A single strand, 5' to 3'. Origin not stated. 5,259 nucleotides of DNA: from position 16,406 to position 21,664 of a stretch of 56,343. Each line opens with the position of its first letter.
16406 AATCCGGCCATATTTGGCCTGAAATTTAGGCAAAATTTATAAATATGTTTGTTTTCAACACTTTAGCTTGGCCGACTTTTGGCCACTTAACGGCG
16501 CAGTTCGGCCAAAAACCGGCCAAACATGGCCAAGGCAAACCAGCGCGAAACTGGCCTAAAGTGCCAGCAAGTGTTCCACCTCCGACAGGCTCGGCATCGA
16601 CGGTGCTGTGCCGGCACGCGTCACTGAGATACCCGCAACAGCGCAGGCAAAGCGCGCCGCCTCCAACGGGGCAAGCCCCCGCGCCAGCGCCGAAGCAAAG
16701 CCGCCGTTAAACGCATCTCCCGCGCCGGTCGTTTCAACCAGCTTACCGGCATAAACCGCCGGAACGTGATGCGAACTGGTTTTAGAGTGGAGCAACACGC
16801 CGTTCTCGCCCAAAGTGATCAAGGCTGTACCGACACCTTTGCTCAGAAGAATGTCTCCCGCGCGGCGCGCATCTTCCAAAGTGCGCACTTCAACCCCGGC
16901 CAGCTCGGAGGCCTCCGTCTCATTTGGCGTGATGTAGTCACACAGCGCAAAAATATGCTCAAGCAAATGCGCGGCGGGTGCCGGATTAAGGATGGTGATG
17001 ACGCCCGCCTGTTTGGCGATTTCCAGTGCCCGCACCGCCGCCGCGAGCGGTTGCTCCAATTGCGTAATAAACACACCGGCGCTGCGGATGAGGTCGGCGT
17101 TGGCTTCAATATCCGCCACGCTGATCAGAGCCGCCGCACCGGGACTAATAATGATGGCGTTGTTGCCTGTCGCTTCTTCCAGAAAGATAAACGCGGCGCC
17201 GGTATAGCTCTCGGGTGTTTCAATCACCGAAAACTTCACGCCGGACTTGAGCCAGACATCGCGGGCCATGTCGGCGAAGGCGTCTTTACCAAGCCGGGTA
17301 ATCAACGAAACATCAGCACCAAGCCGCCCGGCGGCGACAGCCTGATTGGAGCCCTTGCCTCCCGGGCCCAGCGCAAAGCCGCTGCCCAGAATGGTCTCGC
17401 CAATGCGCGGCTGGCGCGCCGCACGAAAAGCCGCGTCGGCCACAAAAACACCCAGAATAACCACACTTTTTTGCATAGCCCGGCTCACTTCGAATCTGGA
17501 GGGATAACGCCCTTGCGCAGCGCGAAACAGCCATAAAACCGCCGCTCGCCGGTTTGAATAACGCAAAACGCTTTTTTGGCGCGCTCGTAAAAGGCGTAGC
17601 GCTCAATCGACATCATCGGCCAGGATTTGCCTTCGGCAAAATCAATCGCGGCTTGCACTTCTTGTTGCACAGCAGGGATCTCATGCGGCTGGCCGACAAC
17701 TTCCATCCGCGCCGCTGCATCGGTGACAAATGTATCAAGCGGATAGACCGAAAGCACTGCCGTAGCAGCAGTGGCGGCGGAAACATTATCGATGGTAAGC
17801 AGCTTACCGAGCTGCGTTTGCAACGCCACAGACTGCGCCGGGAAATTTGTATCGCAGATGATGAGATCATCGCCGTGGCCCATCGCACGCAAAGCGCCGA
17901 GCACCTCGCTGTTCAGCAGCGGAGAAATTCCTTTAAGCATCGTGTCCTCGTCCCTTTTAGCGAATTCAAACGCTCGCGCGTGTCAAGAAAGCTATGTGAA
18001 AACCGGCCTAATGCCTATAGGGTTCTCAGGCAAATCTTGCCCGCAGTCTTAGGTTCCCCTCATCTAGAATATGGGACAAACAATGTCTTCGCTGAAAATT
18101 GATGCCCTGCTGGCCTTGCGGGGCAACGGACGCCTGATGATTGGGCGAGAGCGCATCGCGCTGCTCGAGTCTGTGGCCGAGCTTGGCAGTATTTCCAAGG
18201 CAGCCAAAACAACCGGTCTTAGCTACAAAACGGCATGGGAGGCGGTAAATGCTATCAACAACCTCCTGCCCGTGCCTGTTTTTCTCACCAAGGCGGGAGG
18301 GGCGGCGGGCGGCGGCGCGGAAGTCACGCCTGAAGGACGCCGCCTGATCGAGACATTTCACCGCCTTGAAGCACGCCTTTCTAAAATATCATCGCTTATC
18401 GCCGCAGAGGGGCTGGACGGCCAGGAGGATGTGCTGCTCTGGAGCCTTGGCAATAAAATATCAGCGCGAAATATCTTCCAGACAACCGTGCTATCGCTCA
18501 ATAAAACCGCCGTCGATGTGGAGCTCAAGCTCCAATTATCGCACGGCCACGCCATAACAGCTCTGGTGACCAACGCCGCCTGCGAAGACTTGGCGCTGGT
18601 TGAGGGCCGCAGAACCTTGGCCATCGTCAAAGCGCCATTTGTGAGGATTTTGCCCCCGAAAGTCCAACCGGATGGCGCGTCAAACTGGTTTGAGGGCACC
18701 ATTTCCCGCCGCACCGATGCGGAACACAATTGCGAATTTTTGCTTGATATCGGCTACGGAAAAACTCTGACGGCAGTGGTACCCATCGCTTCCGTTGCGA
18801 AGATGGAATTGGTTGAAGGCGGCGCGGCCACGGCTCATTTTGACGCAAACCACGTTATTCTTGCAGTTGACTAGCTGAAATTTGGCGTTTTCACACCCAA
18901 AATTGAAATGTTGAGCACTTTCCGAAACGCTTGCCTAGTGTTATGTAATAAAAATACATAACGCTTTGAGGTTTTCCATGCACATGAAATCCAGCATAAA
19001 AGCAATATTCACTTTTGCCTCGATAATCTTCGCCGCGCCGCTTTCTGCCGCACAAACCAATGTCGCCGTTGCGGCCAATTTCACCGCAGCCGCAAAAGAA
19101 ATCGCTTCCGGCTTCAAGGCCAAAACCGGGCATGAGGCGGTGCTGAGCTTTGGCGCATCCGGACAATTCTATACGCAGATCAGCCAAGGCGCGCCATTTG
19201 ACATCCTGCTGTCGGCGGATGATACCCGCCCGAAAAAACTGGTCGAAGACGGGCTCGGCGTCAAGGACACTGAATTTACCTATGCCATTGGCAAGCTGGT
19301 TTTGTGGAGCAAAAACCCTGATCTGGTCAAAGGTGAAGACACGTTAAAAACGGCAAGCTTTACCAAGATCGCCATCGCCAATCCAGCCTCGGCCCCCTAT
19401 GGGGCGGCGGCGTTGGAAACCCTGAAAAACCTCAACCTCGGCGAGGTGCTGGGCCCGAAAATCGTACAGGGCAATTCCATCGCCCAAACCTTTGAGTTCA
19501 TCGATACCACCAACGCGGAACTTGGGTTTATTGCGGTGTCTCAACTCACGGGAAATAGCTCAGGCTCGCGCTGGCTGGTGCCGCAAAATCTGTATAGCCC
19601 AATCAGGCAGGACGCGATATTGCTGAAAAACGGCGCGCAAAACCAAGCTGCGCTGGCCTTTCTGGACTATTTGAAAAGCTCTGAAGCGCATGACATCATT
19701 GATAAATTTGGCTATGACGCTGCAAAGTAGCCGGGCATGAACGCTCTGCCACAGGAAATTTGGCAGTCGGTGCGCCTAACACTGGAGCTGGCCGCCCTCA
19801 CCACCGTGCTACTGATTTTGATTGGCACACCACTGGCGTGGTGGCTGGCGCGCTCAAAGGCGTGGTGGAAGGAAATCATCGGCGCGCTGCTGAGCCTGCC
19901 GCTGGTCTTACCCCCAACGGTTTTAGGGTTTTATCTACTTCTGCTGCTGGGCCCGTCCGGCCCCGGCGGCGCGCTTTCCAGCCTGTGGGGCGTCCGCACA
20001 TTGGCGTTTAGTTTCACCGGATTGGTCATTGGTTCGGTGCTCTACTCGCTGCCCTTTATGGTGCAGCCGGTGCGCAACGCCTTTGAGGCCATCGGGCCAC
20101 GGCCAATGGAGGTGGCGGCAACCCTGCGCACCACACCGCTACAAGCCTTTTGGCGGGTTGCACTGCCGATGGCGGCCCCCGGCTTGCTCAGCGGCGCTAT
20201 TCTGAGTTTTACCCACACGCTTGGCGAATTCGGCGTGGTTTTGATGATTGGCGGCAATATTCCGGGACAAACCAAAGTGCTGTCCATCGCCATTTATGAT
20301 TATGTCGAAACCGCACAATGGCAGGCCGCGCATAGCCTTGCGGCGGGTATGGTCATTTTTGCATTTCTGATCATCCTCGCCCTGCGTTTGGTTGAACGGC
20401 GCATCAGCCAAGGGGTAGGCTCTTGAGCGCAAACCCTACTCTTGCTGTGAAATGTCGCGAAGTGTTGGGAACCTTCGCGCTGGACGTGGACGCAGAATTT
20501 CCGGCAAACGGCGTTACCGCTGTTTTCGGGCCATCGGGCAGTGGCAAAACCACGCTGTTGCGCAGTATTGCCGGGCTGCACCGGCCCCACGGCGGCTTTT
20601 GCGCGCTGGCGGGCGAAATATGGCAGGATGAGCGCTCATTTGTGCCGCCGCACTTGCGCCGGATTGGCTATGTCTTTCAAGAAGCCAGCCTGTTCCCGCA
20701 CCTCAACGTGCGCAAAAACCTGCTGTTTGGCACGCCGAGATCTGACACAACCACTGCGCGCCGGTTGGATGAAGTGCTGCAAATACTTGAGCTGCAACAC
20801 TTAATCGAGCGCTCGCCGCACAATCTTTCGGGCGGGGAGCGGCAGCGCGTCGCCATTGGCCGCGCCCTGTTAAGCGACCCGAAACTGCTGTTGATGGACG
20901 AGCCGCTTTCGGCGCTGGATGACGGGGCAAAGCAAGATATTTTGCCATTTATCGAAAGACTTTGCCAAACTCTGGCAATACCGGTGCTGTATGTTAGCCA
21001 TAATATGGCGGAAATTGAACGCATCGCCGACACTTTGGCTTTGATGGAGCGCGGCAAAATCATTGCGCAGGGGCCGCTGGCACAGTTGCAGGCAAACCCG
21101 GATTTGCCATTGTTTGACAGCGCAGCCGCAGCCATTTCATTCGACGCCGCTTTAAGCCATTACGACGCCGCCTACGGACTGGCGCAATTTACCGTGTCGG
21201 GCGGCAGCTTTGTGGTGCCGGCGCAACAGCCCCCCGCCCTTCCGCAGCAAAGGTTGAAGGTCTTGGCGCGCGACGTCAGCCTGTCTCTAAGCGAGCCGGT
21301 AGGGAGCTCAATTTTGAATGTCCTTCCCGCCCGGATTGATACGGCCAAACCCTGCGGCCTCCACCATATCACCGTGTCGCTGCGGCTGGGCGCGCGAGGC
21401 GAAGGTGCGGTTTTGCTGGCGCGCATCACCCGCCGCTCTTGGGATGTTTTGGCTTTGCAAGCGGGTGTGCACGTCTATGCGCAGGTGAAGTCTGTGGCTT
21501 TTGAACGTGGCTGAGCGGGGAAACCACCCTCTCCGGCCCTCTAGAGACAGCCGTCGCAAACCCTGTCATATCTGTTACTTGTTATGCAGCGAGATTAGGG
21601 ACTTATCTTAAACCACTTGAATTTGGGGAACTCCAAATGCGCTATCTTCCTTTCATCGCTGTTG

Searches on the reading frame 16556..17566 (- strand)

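Call 34: search_protein_families(library=pfam, proteins=[window:16556-17566:-], max_evalue=0.00001)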
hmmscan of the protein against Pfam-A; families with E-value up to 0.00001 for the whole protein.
window:16556-17566:- (336 aa): 2 families
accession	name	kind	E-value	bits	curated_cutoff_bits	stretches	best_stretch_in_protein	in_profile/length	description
PF00294.29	PfkB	-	1.5e-65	222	25.8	1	33-326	2-301/302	pfkB family carbohydrate kinase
PF08543.17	Phos_pyr_kin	-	9.2e-10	38.7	27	1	193-307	104-224/246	Phosphomethylpyrimidine kinase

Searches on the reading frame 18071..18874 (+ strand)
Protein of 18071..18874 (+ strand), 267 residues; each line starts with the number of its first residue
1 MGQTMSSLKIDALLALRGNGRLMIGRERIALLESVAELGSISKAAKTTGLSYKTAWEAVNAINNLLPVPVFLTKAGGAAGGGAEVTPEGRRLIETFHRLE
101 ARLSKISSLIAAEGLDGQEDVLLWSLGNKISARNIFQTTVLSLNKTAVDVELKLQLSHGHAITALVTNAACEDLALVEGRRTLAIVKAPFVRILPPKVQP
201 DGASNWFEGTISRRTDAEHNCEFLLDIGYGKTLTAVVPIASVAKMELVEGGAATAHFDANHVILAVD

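Call 34: search_protein_families(library=pfam, proteins=[window:18071-18874:+], max_evalue=0.00001)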
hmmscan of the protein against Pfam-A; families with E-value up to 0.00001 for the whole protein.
window:18071-18874:+ (267 aa): 2 families
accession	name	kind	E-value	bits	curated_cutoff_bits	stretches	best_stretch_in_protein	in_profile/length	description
PF03459.23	TOBE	-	6e-21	74.9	22.3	2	131-192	2-63/64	TOBE domain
PF00126.33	HTH_1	-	8.1e-08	32.6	26.6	1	29-90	4-60/60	Bacterial regulatory helix-turn-helix protein, lysR family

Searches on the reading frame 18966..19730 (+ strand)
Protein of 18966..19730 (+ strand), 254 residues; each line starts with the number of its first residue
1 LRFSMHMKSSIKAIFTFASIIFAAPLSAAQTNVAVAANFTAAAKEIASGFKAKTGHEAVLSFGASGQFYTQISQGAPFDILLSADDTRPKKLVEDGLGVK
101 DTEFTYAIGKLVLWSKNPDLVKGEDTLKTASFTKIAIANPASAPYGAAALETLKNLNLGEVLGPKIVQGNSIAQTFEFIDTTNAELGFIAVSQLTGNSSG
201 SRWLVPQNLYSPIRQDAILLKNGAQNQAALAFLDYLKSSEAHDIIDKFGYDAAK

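Call 34: search_protein_families(library=pfam, proteins=[window:18966-19730:+], max_evalue=0.00001)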
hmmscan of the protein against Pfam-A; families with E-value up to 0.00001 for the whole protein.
window:18966-19730:+ (254 aa): 2 families
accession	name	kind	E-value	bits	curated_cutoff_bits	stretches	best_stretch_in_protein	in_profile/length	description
PF13531.11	SBP_bac_11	-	1.8e-55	188.6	25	1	32-250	2-226/227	Bacterial extracellular solute-binding protein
PF01547.30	SBP_bac_1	-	4.7e-14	53.5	26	1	36-241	1-305/307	Bacterial extracellular solute-binding protein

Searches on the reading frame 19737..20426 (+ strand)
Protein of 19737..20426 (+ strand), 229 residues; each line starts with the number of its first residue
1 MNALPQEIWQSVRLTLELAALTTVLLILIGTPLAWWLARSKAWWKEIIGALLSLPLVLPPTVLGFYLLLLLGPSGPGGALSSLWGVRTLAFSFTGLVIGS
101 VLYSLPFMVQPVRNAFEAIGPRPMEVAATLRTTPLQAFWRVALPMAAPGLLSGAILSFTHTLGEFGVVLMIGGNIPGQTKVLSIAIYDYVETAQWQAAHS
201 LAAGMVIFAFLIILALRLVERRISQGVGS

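Call 34: search_protein_families(library=pfam, proteins=[window:19737-20426:+], max_evalue=0.00001)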
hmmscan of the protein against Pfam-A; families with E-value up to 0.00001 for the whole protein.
window:19737-20426:+ (229 aa): 1 family
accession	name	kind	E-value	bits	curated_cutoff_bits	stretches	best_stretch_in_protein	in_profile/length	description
PF00528.27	BPD_transp_1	-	4.8e-21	75.8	26.4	1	30-224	1-183/184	Binding-protein-dependent transport system inner membrane component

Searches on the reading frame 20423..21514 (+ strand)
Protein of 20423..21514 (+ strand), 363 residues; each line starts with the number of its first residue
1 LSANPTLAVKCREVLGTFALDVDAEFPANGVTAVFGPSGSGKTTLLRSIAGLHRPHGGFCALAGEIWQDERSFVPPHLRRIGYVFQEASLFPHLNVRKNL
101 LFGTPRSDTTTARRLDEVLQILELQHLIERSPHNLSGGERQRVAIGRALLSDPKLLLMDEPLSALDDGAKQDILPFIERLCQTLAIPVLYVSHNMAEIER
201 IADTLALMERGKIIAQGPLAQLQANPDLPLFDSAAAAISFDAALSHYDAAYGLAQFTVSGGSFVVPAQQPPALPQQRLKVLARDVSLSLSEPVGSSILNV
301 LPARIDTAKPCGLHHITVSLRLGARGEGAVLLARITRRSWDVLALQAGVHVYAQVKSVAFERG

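Call 34: search_protein_families(library=pfam, proteins=[window:20423-21514:+], max_evalue=0.00001)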
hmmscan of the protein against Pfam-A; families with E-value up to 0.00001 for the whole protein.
window:20423-21514:+ (363 aa): 3 families
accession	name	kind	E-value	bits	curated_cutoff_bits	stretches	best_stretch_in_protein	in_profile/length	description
PF00005.33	ABC_tran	-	1.1e-30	107.5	25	1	21-162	3-136/137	ABC transporter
PF03459.23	TOBE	-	1.8e-08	34.9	22.3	1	295-358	1-60/64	TOBE domain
PF13304.12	AAA_21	-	2.6e-07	31.4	27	0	31-54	1-24/304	AAA domain, putative AbiEii toxin, Type IV TA system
